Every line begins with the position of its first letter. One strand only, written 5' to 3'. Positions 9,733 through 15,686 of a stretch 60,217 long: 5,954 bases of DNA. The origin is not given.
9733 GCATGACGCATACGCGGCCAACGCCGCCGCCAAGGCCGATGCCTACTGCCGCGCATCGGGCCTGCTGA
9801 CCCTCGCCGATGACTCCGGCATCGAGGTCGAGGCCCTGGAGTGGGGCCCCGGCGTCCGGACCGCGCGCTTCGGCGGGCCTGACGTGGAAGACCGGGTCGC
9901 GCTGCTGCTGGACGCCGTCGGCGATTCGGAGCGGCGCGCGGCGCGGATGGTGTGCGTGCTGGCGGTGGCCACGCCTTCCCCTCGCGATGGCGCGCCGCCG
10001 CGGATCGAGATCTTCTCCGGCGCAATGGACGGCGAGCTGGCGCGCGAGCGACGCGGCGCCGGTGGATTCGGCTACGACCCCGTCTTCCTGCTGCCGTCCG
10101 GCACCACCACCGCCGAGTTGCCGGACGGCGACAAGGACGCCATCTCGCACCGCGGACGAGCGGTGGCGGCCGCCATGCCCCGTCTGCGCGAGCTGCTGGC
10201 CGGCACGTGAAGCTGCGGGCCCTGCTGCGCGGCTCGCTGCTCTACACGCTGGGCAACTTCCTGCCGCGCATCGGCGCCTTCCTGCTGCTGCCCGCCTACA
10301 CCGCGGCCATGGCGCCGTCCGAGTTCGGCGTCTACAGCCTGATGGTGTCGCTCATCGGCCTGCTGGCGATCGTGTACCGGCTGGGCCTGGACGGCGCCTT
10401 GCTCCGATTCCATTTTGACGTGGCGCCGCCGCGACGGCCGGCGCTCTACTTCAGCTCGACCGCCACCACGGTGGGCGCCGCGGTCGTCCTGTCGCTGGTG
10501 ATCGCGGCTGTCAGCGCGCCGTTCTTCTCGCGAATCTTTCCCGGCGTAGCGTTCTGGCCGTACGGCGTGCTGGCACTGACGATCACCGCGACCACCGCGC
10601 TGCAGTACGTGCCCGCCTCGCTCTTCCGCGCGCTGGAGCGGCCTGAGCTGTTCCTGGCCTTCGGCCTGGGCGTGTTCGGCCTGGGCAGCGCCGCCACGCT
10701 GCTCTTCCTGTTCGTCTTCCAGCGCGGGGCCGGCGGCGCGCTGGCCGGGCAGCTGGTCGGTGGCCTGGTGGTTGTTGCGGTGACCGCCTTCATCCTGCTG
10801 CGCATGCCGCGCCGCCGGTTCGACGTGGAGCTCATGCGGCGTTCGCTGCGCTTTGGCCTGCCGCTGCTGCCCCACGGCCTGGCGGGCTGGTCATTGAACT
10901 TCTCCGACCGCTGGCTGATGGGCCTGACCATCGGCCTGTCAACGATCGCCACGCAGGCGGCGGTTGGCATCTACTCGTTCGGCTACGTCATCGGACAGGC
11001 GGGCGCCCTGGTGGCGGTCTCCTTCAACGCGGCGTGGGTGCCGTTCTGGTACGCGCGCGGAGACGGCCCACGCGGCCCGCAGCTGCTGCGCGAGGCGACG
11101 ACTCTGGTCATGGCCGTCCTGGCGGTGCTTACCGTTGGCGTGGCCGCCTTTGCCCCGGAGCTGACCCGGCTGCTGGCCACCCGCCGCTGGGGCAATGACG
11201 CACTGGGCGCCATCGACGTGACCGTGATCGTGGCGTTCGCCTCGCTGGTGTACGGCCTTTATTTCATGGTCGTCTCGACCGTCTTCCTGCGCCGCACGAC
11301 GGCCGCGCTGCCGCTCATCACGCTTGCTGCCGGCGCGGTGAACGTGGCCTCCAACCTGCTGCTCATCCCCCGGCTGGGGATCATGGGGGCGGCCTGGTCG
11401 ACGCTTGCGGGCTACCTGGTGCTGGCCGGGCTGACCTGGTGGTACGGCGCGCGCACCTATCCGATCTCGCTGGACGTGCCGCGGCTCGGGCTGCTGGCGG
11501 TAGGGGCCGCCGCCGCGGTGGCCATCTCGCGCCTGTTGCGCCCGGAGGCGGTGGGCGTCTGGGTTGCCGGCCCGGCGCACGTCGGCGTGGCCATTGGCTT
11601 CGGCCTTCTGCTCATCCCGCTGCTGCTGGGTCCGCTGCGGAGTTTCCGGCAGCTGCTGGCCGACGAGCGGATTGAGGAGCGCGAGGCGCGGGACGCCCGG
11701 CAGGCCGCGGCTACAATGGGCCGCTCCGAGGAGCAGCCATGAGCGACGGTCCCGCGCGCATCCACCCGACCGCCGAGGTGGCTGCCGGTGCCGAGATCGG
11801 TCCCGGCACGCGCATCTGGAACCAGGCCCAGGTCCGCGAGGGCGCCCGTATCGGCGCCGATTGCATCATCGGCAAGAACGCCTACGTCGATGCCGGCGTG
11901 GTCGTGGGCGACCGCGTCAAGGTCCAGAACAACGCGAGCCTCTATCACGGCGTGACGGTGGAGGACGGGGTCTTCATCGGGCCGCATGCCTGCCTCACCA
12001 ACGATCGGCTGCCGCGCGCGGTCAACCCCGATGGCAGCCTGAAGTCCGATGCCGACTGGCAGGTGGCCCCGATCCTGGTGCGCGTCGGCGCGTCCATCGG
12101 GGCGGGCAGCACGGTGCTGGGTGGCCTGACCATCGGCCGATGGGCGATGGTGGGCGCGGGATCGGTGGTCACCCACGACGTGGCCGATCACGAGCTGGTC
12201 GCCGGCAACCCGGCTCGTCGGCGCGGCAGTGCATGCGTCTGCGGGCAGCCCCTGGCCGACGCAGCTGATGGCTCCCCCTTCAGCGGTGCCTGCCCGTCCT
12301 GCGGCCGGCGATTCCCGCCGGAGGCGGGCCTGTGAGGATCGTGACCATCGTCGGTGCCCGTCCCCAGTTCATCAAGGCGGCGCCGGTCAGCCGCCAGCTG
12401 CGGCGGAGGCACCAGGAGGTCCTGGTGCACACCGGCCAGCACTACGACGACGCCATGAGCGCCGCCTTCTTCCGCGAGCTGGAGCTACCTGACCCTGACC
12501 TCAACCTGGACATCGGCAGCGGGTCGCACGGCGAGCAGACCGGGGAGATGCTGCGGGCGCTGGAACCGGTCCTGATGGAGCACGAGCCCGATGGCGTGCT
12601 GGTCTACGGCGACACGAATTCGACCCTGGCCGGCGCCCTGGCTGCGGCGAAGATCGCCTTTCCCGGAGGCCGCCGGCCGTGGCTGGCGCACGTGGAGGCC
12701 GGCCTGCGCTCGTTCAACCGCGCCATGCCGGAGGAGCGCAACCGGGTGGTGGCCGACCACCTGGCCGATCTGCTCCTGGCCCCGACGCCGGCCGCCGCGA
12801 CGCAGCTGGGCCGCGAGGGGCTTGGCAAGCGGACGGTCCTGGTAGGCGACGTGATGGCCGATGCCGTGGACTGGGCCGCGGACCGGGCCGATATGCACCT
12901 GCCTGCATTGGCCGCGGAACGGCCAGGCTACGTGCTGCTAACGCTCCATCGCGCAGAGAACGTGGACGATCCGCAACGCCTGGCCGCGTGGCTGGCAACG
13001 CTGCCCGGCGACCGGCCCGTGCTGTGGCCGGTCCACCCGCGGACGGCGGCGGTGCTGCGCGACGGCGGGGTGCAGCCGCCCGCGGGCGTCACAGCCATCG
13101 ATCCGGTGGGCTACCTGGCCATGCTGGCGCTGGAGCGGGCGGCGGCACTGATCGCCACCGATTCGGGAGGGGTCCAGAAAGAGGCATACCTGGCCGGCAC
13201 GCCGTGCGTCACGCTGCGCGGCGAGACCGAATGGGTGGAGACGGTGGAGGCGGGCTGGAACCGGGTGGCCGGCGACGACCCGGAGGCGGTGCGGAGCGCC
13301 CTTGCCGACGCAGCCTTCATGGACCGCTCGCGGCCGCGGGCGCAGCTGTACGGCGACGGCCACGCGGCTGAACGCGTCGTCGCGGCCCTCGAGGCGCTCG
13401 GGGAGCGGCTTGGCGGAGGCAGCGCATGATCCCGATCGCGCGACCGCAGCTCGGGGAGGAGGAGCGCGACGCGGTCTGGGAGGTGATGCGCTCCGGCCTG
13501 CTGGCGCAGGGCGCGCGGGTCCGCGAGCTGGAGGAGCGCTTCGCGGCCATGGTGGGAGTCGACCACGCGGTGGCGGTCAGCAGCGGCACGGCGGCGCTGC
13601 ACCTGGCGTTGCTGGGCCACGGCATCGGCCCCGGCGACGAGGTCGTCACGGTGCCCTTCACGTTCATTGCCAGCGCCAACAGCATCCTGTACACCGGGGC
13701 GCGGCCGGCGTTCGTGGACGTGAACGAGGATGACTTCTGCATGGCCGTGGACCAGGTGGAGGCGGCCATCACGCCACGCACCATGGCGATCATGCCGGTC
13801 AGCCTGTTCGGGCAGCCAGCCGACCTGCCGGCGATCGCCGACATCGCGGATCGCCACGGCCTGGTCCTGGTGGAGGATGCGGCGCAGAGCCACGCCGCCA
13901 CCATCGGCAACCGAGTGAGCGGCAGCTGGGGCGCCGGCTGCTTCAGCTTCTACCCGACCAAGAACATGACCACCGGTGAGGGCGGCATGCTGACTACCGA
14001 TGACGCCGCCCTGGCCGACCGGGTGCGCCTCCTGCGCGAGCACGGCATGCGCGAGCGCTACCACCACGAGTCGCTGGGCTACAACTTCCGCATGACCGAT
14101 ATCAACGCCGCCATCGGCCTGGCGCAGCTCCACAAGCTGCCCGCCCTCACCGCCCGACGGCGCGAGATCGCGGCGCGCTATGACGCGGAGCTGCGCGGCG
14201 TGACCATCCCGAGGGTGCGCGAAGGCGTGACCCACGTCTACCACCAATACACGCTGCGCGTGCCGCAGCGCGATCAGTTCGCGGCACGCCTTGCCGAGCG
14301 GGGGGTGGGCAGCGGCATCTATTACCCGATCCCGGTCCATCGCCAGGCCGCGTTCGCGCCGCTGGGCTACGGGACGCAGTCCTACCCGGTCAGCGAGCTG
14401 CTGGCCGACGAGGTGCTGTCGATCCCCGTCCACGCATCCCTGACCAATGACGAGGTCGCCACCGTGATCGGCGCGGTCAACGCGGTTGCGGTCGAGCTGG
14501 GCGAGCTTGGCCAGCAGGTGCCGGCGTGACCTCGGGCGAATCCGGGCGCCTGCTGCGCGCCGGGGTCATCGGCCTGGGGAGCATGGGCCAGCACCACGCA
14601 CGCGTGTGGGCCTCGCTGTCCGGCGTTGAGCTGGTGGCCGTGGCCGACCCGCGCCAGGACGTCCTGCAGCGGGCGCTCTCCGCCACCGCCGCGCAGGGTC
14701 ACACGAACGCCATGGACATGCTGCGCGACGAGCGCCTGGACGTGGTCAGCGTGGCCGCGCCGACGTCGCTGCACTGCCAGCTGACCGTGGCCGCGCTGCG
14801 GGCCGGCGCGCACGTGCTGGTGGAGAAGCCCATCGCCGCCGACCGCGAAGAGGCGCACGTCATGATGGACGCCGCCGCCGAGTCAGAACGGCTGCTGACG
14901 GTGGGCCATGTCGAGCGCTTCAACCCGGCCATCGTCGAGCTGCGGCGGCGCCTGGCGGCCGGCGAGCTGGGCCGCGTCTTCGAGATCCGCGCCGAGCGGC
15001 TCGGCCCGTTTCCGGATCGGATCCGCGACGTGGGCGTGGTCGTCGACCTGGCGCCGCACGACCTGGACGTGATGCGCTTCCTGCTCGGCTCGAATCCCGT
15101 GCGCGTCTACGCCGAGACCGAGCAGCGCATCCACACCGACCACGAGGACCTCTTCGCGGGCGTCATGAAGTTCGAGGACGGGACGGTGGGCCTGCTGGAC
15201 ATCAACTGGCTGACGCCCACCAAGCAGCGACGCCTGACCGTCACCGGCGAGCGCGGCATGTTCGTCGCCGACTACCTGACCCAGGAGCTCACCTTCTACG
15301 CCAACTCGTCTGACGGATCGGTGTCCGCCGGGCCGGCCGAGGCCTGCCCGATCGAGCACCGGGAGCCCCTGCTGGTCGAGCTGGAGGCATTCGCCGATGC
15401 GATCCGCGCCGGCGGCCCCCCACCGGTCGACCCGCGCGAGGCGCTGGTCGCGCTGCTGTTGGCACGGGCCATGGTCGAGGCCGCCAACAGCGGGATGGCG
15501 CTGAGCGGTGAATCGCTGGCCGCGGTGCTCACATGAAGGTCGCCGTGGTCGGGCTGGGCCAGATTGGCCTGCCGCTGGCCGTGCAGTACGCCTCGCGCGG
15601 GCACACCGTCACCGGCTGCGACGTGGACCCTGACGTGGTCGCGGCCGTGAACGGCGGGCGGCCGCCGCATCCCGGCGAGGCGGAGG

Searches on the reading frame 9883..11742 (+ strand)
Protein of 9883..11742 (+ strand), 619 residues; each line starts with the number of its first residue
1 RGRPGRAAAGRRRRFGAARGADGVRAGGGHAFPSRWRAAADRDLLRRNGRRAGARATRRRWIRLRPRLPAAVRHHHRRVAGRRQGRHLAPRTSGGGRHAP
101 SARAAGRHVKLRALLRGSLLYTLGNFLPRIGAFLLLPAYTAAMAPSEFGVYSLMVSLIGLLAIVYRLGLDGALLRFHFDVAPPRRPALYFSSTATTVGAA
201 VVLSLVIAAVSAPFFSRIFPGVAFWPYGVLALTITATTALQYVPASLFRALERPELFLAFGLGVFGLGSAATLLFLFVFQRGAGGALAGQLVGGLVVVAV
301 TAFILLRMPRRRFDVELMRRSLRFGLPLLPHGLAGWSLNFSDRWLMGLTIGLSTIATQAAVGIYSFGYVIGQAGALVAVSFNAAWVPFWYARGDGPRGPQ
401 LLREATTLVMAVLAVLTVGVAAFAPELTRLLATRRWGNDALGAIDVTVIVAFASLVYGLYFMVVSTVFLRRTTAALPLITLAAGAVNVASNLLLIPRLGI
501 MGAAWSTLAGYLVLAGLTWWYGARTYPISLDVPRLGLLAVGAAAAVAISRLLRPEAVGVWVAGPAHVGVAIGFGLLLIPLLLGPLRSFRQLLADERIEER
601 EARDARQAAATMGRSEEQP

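Call 23: search_protein_families(library=pfam, proteins=[window:9883-11742:+], max_evalue=0.00001)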
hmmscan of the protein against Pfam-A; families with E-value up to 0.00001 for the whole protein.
window:9883-11742:+ (619 aa): 2 families
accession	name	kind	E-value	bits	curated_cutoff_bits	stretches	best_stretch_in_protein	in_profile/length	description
PF01943.22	Polysacc_synt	-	2.3e-17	63.8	28.2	1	114-387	1-268/274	Polysaccharide biosynthesis protein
PF13440.11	Polysacc_synt_3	-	3.6e-11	43.3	23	1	144-436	7-288/293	Polysaccharide biosynthesis protein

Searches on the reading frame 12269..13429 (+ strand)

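Call 23: search_protein_families(library=pfam, proteins=[window:12269-13429:+], max_evalue=0.00001)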
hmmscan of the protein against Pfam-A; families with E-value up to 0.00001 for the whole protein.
window:12269-13429:+ (386 aa): 1 family
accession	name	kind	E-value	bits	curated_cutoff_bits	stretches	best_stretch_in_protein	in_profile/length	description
PF02350.25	Epimerase_2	-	4.6e-93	312.3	30.6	1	46-375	5-347/347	UDP-N-acetylglucosamine 2-epimerase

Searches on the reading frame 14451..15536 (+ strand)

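Call 23: search_protein_families(library=pfam, proteins=[window:14451-15536:+], max_evalue=0.00001)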
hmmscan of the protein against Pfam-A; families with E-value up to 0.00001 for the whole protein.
window:14451-15536:+ (361 aa): 3 families
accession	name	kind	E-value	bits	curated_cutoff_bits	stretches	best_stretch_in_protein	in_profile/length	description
PF01408.29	GFO_IDH_MocA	-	1.8e-25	90.4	24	1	35-153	1-120/120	Oxidoreductase family, NAD-binding Rossmann fold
PF22725.1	GFO_IDH_MocA_C3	-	1.6e-23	83.5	27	1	162-271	2-123/124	GFO/IDH/MocA C-terminal domain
PF02894.22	GFO_IDH_MocA_C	-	3.4e-20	73.2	22.9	1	167-349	3-214/218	Oxidoreductase family, C-terminal alpha/beta domain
